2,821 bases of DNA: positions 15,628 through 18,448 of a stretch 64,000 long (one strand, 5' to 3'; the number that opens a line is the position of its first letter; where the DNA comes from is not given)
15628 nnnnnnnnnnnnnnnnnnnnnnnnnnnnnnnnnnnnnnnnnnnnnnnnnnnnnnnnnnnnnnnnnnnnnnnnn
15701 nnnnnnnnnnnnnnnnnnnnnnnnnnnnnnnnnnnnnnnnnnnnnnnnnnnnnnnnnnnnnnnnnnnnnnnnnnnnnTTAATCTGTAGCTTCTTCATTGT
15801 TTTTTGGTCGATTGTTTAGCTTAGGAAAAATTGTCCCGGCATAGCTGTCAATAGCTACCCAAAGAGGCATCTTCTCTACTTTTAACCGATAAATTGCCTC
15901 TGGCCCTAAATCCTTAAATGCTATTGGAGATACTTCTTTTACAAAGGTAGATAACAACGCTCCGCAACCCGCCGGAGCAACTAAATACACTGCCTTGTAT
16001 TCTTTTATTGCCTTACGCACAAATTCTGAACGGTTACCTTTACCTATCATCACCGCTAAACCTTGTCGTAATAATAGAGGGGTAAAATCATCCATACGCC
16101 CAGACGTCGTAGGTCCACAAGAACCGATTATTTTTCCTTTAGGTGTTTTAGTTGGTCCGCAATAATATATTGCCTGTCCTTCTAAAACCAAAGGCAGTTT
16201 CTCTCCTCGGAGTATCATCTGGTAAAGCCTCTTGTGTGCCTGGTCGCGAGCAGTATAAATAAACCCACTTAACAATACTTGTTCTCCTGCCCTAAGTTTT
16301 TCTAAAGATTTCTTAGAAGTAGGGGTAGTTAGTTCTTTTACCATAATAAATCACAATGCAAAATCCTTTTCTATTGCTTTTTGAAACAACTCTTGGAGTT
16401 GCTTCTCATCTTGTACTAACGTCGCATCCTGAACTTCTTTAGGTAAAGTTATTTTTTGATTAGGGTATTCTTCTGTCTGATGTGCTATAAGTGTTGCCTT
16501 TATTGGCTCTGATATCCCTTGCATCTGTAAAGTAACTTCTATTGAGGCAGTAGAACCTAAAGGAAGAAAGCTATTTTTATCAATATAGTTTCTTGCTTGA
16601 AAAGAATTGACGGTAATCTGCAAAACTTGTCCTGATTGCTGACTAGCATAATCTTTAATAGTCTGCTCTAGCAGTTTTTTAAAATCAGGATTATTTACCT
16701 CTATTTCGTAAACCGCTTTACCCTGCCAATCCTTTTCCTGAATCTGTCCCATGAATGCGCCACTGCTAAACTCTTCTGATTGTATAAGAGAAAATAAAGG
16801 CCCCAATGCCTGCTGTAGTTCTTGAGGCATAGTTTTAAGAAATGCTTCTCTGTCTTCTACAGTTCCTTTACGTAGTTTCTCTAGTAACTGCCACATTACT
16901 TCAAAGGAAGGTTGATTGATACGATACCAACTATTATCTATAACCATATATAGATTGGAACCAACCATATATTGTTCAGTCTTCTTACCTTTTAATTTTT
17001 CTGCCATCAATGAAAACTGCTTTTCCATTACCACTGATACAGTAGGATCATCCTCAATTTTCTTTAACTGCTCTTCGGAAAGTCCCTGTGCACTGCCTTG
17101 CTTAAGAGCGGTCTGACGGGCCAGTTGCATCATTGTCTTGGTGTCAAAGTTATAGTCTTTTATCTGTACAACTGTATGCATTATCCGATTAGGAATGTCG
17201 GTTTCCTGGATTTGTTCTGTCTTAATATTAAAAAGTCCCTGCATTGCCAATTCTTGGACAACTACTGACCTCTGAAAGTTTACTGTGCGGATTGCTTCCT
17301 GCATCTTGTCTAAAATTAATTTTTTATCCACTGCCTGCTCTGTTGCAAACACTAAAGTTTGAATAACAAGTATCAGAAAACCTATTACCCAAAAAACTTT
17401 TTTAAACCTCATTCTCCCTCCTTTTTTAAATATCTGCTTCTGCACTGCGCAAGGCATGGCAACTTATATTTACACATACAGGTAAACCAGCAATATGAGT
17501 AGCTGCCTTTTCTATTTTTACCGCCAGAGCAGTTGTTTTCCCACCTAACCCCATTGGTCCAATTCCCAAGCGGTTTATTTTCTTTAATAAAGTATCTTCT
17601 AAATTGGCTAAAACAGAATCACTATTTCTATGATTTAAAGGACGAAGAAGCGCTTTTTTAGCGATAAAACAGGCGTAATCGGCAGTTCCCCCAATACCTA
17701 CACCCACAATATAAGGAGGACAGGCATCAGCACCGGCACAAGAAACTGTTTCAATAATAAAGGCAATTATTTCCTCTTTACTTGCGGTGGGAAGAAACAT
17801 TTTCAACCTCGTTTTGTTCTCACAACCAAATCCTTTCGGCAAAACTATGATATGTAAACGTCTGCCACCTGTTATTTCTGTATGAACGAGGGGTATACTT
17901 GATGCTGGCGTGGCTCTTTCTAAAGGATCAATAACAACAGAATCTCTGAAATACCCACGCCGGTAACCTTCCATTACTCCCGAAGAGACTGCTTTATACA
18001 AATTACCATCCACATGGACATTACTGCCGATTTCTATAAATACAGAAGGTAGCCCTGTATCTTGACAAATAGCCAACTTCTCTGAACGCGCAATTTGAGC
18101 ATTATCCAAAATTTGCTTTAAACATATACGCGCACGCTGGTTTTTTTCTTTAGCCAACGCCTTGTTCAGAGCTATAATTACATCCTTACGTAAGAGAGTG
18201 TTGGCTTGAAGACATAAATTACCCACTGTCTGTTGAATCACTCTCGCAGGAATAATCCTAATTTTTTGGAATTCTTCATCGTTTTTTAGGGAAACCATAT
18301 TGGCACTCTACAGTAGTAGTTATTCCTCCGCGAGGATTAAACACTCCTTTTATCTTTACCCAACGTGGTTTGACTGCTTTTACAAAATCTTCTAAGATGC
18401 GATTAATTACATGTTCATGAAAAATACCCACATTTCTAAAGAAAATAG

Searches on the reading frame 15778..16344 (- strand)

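Call 80: search_protein_families(library=pfam, proteins=[window:15778-16344:-], max_evalue=0.001)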
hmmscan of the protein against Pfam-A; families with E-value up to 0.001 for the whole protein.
window:15778-16344:- (188 aa): 1 family
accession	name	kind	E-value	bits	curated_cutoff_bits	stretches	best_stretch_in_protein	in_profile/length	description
PF05683.17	Fumerase_C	-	9.3e-55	185.6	22.2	1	5-173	31-202/205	Fumarase C-terminus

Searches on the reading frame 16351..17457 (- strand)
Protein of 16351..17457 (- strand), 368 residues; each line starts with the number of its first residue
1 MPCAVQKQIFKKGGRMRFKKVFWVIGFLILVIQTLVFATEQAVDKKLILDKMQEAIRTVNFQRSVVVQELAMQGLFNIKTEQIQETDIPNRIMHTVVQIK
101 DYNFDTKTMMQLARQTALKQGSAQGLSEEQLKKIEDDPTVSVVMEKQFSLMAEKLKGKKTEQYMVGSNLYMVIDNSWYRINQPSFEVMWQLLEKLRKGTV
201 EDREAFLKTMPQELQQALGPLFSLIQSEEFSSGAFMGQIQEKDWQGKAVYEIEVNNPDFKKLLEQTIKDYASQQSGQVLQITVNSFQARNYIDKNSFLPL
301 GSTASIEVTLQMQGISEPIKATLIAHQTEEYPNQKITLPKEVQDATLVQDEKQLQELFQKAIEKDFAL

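Call 80: search_protein_families(library=pfam, proteins=[window:16351-17457:-], max_evalue=0.001)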
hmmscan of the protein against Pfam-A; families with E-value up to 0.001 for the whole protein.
window:16351-17457:- (368 aa): 1 family
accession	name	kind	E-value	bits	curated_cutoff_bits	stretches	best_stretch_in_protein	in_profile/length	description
PF20316.5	DUF6612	-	5.9e-07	29.8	23.7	1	251-345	137-235/237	Family of unknown function (DUF6612)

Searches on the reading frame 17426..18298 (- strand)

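Call 80: search_protein_families(library=pfam, proteins=[window:17426-18298:-], max_evalue=0.001)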
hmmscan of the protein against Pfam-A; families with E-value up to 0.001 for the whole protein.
window:17426-18298:- (290 aa): 1 family
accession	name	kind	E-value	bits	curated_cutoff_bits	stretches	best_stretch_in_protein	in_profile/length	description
PF05681.19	Fumerase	-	1.6e-99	333.1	25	1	23-288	2-269/270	Fumarate hydratase (Fumerase)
